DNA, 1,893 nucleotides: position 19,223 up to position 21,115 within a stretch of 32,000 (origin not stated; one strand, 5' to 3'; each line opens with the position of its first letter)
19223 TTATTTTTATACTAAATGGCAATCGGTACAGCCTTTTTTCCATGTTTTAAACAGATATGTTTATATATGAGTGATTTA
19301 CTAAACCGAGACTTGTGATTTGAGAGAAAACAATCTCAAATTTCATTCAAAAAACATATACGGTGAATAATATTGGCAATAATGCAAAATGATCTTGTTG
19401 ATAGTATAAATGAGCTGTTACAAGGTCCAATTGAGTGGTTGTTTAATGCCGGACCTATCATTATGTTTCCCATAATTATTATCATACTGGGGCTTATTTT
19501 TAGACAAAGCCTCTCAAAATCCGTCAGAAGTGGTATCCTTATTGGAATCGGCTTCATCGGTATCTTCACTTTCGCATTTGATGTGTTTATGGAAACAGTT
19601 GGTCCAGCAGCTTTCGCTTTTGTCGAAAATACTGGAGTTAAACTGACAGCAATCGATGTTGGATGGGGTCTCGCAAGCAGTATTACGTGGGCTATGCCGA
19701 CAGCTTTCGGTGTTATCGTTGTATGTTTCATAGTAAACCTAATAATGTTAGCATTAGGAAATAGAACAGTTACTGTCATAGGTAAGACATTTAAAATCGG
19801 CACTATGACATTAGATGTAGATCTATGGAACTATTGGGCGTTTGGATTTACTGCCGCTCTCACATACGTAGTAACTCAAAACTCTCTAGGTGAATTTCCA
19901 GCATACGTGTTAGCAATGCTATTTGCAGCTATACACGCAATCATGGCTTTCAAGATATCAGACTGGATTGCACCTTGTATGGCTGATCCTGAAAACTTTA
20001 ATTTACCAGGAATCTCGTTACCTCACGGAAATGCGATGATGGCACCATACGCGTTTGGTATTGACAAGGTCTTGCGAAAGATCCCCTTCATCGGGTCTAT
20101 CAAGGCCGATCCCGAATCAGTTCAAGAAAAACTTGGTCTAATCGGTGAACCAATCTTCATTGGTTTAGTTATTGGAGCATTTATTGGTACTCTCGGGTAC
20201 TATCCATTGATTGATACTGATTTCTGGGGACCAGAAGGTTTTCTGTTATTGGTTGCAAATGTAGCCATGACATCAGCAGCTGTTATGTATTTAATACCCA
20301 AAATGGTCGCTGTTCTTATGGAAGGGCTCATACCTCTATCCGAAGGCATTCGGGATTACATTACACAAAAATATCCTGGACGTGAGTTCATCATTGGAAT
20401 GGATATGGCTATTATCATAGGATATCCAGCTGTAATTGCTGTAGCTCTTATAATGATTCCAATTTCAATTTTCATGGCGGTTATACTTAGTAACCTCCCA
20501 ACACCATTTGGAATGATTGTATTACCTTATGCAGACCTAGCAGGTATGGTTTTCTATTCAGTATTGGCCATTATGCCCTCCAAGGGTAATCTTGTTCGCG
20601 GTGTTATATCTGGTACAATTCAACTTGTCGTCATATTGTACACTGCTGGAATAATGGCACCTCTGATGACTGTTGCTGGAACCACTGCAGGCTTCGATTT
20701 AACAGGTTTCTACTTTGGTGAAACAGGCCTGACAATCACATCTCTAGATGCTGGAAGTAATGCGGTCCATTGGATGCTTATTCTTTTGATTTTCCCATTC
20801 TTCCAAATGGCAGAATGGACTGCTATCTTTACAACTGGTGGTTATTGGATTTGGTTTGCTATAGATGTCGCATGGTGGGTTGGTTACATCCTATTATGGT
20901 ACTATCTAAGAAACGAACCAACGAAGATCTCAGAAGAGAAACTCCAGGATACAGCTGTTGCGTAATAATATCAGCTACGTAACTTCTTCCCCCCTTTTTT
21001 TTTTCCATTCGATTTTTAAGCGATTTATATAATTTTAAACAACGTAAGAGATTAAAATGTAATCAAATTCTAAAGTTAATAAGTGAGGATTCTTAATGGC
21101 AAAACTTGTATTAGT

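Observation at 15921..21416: Archaeal PTS IIC/IIB clustered with a DegT-type aminotransferase and DeoC aldolase: candidate novel amino-sugar catabolic pathway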

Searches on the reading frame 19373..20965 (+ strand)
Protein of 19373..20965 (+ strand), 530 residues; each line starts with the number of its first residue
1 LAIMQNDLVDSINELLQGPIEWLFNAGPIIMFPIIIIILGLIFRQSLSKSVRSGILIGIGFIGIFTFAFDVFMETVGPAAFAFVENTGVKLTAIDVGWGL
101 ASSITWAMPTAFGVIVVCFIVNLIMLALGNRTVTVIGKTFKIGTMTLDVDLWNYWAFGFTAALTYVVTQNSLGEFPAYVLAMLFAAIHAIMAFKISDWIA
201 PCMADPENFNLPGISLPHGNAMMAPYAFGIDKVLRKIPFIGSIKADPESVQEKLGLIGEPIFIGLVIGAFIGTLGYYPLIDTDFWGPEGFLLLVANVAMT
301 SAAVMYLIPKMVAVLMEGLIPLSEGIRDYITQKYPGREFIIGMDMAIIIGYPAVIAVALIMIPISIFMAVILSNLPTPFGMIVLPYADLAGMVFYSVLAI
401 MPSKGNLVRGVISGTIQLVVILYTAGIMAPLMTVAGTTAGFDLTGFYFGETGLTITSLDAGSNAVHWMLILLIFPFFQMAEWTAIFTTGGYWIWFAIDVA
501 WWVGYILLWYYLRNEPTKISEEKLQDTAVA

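Call 3: search_protein_families(library=pfam, proteins=[window:19373-20965:+])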
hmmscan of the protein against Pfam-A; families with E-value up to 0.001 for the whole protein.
window:19373-20965:+ (530 aa): 1 family
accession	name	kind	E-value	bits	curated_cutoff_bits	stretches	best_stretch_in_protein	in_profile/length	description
PF03611.19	EIIC-GAT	-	2.3e-58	198.6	24.2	1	24-439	3-391/394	PTS system sugar-specific permease component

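Call 4: search_protein_families(library=ncbifam, proteins=[window:19373-20965:+])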
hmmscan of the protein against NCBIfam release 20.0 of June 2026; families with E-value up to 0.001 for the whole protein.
window:19373-20965:+ (530 aa): 1 family
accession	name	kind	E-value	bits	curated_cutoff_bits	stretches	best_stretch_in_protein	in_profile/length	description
TIGR00827.1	EIIC-GAT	subfamily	5e-96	322.1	542.2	1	25-472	3-405/407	galactitol-specific PTS transporter subunit IIC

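Call 17: find_related_loci(query=window:19373-20965:+, collection=genome_contigs, flank=6000)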
Query window:19373-20965:+ (530 aa) in genome_contigs; peptide patterns used: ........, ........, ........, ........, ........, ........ (x = any residue, [..] = any of these).
51 stretches matched a pattern; 7 encode a relative of the query (tblastn E <= 1e-3); 6 distinct loci.
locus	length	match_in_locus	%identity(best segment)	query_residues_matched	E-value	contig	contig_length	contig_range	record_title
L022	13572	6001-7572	79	1-525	0e+0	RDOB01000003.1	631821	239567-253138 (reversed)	MAG: Candidatus Heimdallarchaeota archaeon isolate SZ_4_bin2.246 NODE_3_length_631821_cov_10.368503, whole genome shotgu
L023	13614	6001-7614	75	1-530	0e+0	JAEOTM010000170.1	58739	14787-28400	MAG: Candidatus Hodarchaeota archaeon isolate YT2_004 k127_53352289, whole genome shotgun sequence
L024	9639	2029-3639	76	1-526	0e+0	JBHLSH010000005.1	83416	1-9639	MAG: Candidatus Heimdallarchaeota archaeon isolate TM2S.58 TM2S.58@344, whole genome shotgun sequence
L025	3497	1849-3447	76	1-526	0e+0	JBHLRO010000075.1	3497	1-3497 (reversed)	MAG: Candidatus Thorarchaeota archaeon isolate TM1M.79 TM1M.79@125681, whole genome shotgun sequence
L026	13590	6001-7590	77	1-525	0e+0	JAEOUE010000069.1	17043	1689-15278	MAG: Candidatus Hodarchaeum mangrovi isolate FT_5_011 k127_6465767, whole genome shotgun sequence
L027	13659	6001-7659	73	1-530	0e+0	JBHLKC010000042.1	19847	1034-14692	MAG: Candidatus Hodarchaeota archaeon isolate DZ1B.236 DZ1B.236@7597, whole genome shotgun sequence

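Call 26: find_homologous_proteins(query=window:19373-20965:+)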
Query window:19373-20965:+ (530 aa): 279 proteins with E <= 0.001 among 8000 candidates; the best 120 are listed. Only proteins of 291 to 928 residues were searched: fused or split forms outside these lengths cannot appear, so this answer is no evidence that the protein stands alone or is whole; lengths 'longer' or 'shorter' looks for them.
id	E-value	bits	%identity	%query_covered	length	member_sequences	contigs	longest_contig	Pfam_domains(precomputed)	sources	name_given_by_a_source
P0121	0.0e+0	1107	95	99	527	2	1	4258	PF03611.20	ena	-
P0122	0.0e+0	1026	88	100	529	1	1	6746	PF03611.20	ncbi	-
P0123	0.0e+0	1022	88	99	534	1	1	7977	PF03611.20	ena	-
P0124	7.3e-296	1000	85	100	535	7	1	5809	PF03611.20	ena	-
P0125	4.3e-280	948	82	99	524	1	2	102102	PF03611.20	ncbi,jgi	ncbi:MAG: PTS transporter subunit IIC [Candidatus Hodarchaeales archaeon]|jgi:PTS system galactitol-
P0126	2.6e-270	916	79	100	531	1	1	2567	PF03611.20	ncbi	ncbi:MAG: PTS transporter subunit IIC [Candidatus Hodarchaeota archaeon]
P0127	1.8e-269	913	80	98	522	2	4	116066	PF03611.20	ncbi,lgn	-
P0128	6.2e-258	875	77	99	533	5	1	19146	PF03611.20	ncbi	-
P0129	3.1e-251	853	76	98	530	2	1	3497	PF03611.20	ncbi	ncbi:MAG: PTS transporter subunit IIC [Candidatus Thorarchaeota archaeon]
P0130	1.7e-247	841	76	97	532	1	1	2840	PF03611.20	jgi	jgi:PTS system galactitol-specific IIC component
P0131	4.6e-246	836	73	100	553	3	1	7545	PF03611.20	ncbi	ncbi:MAG: PTS transporter subunit IIC [Candidatus Hodarchaeota archaeon]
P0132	1.5e-244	831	73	100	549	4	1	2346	PF03611.20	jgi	jgi:PTS system galactitol-specific IIC component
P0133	1.3e-243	828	74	99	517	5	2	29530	PF03611.20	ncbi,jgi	ncbi:MAG: PTS transporter subunit IIC [Candidatus Hodarchaeales archaeon]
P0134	1.3e-239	815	73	99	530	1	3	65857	PF03611.20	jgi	jgi:PTS system galactitol-specific IIC component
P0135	1.7e-197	676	65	98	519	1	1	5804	PF03611.20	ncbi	-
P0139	1.9e-91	326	38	86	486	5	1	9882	PF03611.20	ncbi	ncbi:MAG: PTS galactitol transporter subunit IIC [Polyangiales bacterium]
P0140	1.6e-90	323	36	96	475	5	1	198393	PF03611.20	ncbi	-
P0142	5.4e-89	318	41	92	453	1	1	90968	PF03611.20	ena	-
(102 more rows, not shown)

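Call 27: find_encoding_contigs(protein=P0140, flank=8000, max_places=1)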
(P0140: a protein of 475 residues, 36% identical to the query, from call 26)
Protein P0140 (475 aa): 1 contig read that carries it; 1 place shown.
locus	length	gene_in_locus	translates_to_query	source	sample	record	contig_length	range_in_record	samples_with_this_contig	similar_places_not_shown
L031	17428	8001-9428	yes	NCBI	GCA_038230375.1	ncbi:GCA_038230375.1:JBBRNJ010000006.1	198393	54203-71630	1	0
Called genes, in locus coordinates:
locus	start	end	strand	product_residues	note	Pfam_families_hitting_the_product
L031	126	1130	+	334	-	-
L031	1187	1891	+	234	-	PF00106:adh_short, PF13561:adh_short_C2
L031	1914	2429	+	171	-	PF13360:PQQ_2 (weak)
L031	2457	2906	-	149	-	-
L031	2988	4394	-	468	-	PF01139:RtcB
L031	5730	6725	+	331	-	PF00195:Chal_sti_synt_N (weak), PF08545:ACP_syn_III, PF08541:ACP_syn_III_C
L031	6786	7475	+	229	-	-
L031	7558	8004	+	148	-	PF00359:PTS_EIIA_2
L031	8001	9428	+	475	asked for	PF03611:EIIC-GAT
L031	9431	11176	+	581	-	PF00381:PTS-HPr, PF00391:PEP-utilizers, PF02896:PEP-utilizers_C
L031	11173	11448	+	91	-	PF02302:PTS_IIB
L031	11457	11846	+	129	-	-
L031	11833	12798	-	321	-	PF01210:NAD_Gly3P_dh_N, PF07479:NAD_Gly3P_dh_C, PF20618:GPD_NAD_C_bact (weak)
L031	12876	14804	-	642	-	PF00069:Pkinase, PF07714:PK_Tyr_Ser-Thr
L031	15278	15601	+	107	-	-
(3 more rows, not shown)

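Call 28: find_encoding_contigs(protein=P0139, flank=8000, max_places=1)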
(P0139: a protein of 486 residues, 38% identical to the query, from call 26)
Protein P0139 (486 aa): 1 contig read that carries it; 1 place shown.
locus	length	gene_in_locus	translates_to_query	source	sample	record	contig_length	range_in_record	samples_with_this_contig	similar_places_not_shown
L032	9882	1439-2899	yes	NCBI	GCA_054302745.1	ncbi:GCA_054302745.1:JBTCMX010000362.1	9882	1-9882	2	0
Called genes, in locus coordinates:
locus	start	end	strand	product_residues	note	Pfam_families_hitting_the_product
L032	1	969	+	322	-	PF02770:Acyl-CoA_dh_M, PF00441:Acyl-CoA_dh_1, PF08028:Acyl-CoA_dh_2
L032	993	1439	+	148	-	PF00359:PTS_EIIA_2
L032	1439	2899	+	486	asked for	PF03611:EIIC-GAT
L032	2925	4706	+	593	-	PF00381:PTS-HPr, PF05524:PEP-utilisers_N (weak), PF00391:PEP-utilizers (faint), PF02896:PEP-utilizers_C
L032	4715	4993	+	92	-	PF02302:PTS_IIB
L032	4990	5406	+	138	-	-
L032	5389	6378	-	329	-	PF01210:NAD_Gly3P_dh_N, PF07479:NAD_Gly3P_dh_C, PF20618:GPD_NAD_C_bact (weak)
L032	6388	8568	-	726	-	-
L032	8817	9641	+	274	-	-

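Call 29: find_encoding_contigs(protein=P0142, flank=8000, max_places=1)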
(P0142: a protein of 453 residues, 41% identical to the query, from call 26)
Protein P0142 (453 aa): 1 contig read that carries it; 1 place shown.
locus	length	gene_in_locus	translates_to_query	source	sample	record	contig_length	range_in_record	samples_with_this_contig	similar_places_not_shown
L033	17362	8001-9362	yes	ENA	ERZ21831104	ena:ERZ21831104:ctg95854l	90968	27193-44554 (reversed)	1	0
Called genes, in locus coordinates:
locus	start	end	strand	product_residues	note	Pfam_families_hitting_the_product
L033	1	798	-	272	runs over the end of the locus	PF00155:Aminotran_1_2, PF00464:SHMT (weak)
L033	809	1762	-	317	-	PF01073:3Beta_HSD (weak), PF01370:Epimerase, PF02719:Polysacc_synt_2, PF04321:RmlD_sub_bind, PF16363:GDP_Man_Dehyd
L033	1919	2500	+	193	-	PF01381:HTH_3, PF12844:HTH_19 (weak), PF13443:HTH_26 (faint), PF13560:HTH_31 (weak), PF07883:Cupin_2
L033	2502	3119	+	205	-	PF03458:Gly_transporter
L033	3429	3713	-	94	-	PF00381:PTS-HPr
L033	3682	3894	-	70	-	-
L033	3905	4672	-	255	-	PF08220:HTH_DeoR, PF08279:HTH_11, PF00455:DeoRC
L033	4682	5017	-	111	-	PF04430:DUF498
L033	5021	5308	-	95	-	PF02302:PTS_IIB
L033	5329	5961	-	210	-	PF02896:PEP-utilizers_C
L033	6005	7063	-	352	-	PF05524:PEP-utilisers_N, PF00391:PEP-utilizers, PF02896:PEP-utilizers_C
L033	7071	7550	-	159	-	PF00359:PTS_EIIA_2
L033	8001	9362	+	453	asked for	PF03611:EIIC-GAT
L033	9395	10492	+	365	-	PF08240:ADH_N, PF16912:Glu_dehyd_C, PF00107:ADH_zinc_N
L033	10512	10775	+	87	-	PF00106:adh_short, PF13561:adh_short_C2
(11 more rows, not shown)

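Call 51: find_encoding_contigs(protein=P0121, flank=8000, max_places=2)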
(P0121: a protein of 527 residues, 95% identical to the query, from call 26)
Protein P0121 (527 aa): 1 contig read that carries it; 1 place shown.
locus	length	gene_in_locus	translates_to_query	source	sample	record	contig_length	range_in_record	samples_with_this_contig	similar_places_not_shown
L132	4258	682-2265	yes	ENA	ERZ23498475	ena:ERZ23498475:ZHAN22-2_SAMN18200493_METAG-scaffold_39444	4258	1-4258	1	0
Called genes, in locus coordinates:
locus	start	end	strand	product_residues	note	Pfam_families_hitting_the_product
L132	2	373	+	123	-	?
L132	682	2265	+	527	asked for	PF03611:EIIC-GAT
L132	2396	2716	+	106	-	PF02302:PTS_IIB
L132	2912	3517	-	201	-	PF01609:DDE_Tnp_1 (faint)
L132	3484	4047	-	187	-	-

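Call 52: find_encoding_contigs(protein=P0123, flank=8000, max_places=2)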
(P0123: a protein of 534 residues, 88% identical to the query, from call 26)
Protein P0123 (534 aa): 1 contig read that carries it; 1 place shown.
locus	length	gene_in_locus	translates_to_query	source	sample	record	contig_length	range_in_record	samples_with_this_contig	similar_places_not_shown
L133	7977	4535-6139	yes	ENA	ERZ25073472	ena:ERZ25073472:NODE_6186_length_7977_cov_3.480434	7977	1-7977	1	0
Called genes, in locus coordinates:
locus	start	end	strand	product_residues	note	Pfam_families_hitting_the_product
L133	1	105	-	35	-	?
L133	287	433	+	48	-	-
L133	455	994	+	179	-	PF01810:LysE (weak)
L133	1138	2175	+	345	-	PF04014:MazE_antitoxin (weak), PF01895:PhoU (weak)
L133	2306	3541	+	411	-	PF01041:DegT_DnrJ_EryC1, PF01212:Beta_elim_lyase (faint)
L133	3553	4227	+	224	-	PF01791:DeoC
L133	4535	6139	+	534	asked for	PF03611:EIIC-GAT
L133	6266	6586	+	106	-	PF02302:PTS_IIB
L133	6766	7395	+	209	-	PF00596:Aldolase_II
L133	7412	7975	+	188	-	?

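Call 63: find_related_loci(query=A3, collection=genome_contigs, flank=10000)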
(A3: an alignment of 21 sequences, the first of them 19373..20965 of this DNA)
Query A3 (530 aa) in genome_contigs; peptide patterns used: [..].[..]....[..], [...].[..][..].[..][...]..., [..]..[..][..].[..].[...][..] (x = any residue, [..] = any of these).
600 stretches matched a pattern (row limit reached: there are more); 587 encode a relative of the query (tblastn E <= 1e-3); the best 80 are kept; 80 distinct loci.
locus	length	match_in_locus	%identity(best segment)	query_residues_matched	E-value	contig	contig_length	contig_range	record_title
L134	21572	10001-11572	79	1-525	0e+0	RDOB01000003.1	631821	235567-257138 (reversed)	MAG: Candidatus Heimdallarchaeota archaeon isolate SZ_4_bin2.246 NODE_3_length_631821_cov_10.368503, whole genome shotgu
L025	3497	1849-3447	76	1-526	0e+0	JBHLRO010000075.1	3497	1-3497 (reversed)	MAG: Candidatus Thorarchaeota archaeon isolate TM1M.79 TM1M.79@125681, whole genome shotgun sequence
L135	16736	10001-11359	37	16-527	8e-96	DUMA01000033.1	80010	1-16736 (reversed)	MAG TPA_asm: Thermoanaerobacterales bacterium isolate AS04akNAM_31 48359_AS04, whole genome shotgun sequence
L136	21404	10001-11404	36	16-526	3e-95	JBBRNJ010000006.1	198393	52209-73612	MAG: Polyangiales bacterium isolate La1_metabat2.153 LA1C_B2.153_k141_1782285L_198393_cov_15.0000, whole genome shotgun 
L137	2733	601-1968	37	15-499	1e-96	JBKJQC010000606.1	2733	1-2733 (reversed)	MAG: Polyangiales bacterium isolate ant_bin.485 k117_2699531, whole genome shotgun sequence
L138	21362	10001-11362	35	11-524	5e-90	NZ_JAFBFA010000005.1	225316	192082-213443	Gracilibacillus alcaliphilus strain DSM 102988 Ga0454078_05, whole genome shotgun sequence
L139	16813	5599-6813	39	20-469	7e-89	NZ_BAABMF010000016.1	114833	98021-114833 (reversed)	Clostridium sediminicola strain SH18-2 sequence016, whole genome shotgun sequence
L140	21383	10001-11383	36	14-527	1e-88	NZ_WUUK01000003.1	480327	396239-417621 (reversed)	Salinicoccus hispanicus strain J-82 NODE_3_length_480327_cov_115.468886, whole genome shotgun sequence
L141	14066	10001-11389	35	4-524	6e-88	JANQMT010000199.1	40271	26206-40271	MAG: Clostridia bacterium isolate PL25b_bin.38 k99_1995729, whole genome shotgun sequence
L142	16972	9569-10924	35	15-526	8e-88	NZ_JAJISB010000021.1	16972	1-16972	Brevibacillus daliensis strain YIM B02290 contig21, whole genome shotgun sequence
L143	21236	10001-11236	40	14-470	1e-87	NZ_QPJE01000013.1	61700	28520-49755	Halanaerobium sp. MA284_MarDTE_T2 Ga0255678_113, whole genome shotgun sequence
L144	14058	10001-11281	37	14-486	6e-87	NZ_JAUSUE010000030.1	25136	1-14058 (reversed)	Pectinatus haikarae strain DSM 16980 Ga0480538_30, whole genome shotgun sequence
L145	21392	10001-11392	35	14-530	3e-85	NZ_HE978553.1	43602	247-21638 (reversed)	Brevibacillus massiliensis strain phR, whole genome shotgun sequence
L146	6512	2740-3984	37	16-475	4e-85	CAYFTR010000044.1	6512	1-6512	MAG TPA_asm: uncultured Lachnospiraceae bacterium isolate ERP107106_co1_87 genome assembly, contig: NODE_11254_length_65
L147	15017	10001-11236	40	20-477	2e-84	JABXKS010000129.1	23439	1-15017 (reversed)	MAG: Clostridiales bacterium isolate GPF-1 scaffold_98, whole genome shotgun sequence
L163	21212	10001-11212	36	20-469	3e-80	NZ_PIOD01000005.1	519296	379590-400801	Oceanobacillus chungangensis strain CAU 1051 NODE_5_length_519214_cov_62.585342, whole genome shotgun sequence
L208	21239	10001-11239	34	21-485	5e-72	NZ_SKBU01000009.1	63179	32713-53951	Rubrobacter taiwanensis strain Yellowstone NODE_9_length_63091_cov_65.946487, whole genome shotgun sequence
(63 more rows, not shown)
